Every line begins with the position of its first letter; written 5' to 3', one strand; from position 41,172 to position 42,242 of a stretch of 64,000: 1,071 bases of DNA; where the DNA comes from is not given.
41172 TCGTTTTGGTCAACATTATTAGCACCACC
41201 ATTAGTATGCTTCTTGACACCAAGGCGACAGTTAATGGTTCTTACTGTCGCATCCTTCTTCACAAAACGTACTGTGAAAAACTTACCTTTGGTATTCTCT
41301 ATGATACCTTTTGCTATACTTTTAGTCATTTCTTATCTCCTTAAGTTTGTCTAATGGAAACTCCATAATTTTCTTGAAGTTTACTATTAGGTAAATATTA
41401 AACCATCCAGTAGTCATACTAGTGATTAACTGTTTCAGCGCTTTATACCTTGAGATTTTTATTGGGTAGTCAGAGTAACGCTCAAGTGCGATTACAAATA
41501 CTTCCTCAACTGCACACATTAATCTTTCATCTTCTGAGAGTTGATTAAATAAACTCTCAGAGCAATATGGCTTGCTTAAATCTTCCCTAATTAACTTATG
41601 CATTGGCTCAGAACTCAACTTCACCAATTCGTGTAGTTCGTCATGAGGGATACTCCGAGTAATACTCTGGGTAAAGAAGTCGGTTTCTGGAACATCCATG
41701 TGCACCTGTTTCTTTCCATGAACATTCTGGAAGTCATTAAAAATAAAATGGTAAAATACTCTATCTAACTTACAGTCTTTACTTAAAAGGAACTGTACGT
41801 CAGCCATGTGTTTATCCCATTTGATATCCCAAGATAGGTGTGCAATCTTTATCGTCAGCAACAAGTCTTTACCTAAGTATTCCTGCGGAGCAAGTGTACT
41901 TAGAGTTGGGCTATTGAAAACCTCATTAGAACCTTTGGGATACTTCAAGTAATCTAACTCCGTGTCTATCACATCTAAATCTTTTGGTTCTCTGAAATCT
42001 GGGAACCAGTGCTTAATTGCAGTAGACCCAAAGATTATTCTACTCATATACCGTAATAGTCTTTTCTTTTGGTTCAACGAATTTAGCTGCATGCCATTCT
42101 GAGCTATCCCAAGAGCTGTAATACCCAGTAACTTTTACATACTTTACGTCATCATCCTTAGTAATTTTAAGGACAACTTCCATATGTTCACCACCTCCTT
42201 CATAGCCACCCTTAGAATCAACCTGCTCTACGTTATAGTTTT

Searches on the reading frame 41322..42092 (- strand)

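Call 19: search_protein_families(library=phrogs, proteins=[window:41322-42092:-], max_evalue=0.001)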
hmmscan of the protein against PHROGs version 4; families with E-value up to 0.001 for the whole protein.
window:41322-42092:- (256 aa): 2 families
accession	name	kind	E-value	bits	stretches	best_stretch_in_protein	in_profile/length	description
phrog_6944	-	unknown function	3e-41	142.9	1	16-246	1-240/257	-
phrog_2141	-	unknown function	4.1e-28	99.9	1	70-244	109-290/318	-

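Call 83: search_protein_families(library=pfam, proteins=[window:41322-42092:-], max_evalue=0.01)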
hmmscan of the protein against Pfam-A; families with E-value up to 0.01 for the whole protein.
window:41322-42092:- (256 aa): 2 families
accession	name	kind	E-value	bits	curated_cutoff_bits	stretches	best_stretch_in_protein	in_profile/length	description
PF23940.1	DUF7275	-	3.8e-38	131.7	27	1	78-246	2-178/188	Domain of unknown function (DUF7275)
PF23942.1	DUF7277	-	7.5e-07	30.2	27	1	19-56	2-39/87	Domain of unknown function (DUF7277)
